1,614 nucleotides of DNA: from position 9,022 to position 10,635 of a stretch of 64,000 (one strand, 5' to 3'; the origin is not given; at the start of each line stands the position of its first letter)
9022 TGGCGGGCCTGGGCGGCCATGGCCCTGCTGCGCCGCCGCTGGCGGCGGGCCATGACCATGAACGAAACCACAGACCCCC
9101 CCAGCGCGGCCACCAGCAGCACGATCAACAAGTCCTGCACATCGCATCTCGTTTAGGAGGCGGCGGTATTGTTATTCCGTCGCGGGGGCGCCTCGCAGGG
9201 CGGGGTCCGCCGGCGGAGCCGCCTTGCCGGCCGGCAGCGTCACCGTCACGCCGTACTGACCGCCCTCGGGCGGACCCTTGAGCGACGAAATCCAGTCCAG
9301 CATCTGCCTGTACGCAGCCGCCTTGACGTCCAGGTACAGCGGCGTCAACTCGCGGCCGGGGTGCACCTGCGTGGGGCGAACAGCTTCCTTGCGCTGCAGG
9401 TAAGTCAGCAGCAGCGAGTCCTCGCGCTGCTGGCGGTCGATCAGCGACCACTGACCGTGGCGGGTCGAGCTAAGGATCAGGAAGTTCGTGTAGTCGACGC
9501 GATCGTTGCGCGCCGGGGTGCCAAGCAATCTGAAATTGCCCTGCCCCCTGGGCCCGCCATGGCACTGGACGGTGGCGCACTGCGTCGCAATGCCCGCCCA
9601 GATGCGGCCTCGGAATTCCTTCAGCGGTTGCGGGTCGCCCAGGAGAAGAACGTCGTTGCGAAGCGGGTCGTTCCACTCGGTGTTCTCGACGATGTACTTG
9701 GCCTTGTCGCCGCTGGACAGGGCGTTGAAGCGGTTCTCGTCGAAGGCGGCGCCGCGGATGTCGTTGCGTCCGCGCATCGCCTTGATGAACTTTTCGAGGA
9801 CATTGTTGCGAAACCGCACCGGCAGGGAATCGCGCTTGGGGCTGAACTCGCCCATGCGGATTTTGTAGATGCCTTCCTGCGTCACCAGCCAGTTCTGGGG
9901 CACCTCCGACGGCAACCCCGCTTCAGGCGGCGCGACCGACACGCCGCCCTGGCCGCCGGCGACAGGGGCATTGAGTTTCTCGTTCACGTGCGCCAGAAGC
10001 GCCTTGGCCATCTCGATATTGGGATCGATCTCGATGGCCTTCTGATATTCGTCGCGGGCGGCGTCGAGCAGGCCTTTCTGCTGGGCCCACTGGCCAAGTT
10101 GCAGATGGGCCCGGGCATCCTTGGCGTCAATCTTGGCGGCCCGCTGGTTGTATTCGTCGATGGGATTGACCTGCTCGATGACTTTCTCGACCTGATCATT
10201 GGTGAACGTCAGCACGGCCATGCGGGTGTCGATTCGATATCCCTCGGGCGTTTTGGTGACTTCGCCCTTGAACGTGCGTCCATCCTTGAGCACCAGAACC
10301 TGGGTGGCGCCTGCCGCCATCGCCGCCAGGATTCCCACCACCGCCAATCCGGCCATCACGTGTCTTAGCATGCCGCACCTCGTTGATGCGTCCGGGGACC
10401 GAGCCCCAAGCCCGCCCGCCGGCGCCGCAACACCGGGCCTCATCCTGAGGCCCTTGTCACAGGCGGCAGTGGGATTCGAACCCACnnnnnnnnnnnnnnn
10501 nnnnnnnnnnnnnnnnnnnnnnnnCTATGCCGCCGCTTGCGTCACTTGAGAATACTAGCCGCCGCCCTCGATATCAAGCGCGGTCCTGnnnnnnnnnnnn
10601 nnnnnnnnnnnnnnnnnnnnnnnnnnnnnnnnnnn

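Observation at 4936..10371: Extended sigma-70 factor transcribed downstream of three uncharacterised envelope proteins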

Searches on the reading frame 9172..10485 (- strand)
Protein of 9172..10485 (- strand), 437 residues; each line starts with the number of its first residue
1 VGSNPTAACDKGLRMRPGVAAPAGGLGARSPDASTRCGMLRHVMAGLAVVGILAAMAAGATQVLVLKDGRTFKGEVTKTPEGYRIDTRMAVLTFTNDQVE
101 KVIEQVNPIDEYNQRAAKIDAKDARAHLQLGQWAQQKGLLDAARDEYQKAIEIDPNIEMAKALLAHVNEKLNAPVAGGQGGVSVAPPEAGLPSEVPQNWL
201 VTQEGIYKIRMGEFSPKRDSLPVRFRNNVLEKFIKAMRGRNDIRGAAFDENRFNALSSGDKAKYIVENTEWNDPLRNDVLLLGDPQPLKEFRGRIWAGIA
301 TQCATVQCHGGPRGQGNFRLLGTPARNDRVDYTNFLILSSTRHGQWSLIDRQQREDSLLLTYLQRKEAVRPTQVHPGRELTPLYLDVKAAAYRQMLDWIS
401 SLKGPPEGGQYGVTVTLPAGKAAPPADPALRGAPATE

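Call 3: search_protein_families(library=pfam, proteins=[window:9172-10485:-], max_evalue=0.01)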
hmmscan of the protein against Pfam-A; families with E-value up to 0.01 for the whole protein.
window:9172-10485:- (437 aa): 5 families
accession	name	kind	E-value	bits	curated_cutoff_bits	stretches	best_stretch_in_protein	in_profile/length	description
PF13414.12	TPR_11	-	3.5e-06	27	26.8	1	136-156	6-26/42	TPR repeat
PF07719.23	TPR_2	-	2.6e-05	24.4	27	1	124-156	1-33/34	Tetratricopeptide repeat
PF13181.12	TPR_8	-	0.00012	22.3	25.7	1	124-156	1-33/34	Tetratricopeptide repeat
PF00515.34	TPR_1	-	0.00095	19.3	27.8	1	124-156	1-33/34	Tetratricopeptide repeat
PF14559.12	TPR_19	-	0.0036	18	25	1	114-165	15-66/68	Tetratricopeptide repeat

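Call 4: search_protein_families(library=ncbifam, proteins=[window:9172-10485:-], max_evalue=0.01)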
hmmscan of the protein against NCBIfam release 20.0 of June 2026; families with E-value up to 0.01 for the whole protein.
window:9172-10485:- (437 aa): 8 families
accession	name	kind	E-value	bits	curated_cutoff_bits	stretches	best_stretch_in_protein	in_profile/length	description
NF040561.1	PrimPol_Msp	equivalog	9.7e-05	21.1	200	1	110-244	11-139/515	CRISPR-associated primase-polymerase type A1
TIGR00540.1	TPR_hemY_coli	hypoth_equivalog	0.00012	21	142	1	115-173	317-374/385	heme biosynthesis-associated TPR protein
TIGR02521.1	type_IV_pilW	equivalog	0.00021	20.9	154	1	115-156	56-97/234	type IV pilus biogenesis/stability protein PilW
NF033758.1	gliding_GltE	equivalog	0.00024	20.2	225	1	105-166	271-335/411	adventurous gliding motility TPR repeat lipoprotein GltE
TIGR02917.1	PEP_TPR_lipo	equivalog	0.00049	18.1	312.2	1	114-170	489-545/899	XrtA/PEP-CTERM system TPR-repeat protein PrsT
NF047507.1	TPR_BatC_Lepto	exception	0.002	17.6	175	1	93-172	68-144/214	TPR repeat-containing protein BatC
NF033762.1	social_mot_Tgl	equivalog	0.0027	17.1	225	1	121-163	28-70/252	social motility TPR repeat lipoprotein Tgl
NF040959.1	MamA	equivalog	0.0041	16.6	200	1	114-171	129-186/204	magnetosome protein MamA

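Call 66: search_solved_structures(query=window:9172-10371:-, max_evalue=1)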
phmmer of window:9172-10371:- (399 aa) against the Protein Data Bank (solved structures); distinct sequences matched with E-value up to 1: 44.
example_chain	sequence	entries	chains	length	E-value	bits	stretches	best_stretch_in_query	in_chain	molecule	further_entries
9qhb_A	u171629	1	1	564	2e-26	96.2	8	72-132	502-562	Engineered tetratricopeptide repeat protein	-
8bu0_A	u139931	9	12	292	2.4e-17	66.3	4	72-132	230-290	Consensus tetratricopeptide repeat protein | Crystal structure of an 8-repeat consensus TPR superhelix with Zinc. | Monomer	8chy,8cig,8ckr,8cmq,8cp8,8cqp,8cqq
9qhc_A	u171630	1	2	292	9.8e-15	57.7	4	72-120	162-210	Engineered tetratricopeptide repeat protein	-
6b85_J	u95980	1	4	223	1.4e-11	47.3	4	62-118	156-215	TMHC4_R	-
9gzg_A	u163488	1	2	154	3.5e-10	42.7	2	72-132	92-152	Engineered CTPR protein with glutamic acids for conductivity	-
8cus_A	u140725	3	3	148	4.3e-10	42.4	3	61-118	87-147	I432-1(NaCl) Chain A | I432-1(Imd) Chain A | I432-1-X3 Chain A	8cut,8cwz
8far_A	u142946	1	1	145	4.3e-10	42.4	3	61-118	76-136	I432-1-CC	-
8fwd_1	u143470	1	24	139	8.6e-09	38.1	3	72-134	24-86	O43-rpxdoc-EK1_B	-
7obi_A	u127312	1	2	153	9e-09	38.1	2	72-131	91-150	CTPR-rv4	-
2fo7_A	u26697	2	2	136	1.7e-08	37.2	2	72-120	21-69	SYNTHETIC CONSENSUS TPR PROTEIN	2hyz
8ch0_A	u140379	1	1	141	1.7e-08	37.1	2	72-120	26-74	Consensus tetratricopeptide repeat protein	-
1na0_A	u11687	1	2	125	3e-08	36.4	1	72-132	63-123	designed protein CTPR3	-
3kd7_A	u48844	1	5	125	1.3e-07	34.2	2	72-132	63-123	CTPR390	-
6v8e_A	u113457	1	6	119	1.6e-07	34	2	73-132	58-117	Designed protein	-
11kc_A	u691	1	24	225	3e-07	33.1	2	73-139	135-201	Designed nanoparticle O43-TM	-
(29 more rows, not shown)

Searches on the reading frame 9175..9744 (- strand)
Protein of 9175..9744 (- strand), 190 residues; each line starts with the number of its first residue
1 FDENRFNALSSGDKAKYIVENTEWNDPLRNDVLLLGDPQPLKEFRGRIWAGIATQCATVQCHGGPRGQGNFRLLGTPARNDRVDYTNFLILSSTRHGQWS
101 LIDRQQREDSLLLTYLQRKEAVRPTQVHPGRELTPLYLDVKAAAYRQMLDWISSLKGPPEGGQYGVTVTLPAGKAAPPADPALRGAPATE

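Call 73: search_protein_families(library=pfam, proteins=[window:9175-9744:-], max_evalue=10)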
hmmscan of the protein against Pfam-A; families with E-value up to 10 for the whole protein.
seq(190 aa): 1 family
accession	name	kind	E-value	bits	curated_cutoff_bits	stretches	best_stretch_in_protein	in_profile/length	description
PF22925.3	TS_C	-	0.32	11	27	1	56-109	72-121/202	Trans-sialidase, C-terminal domain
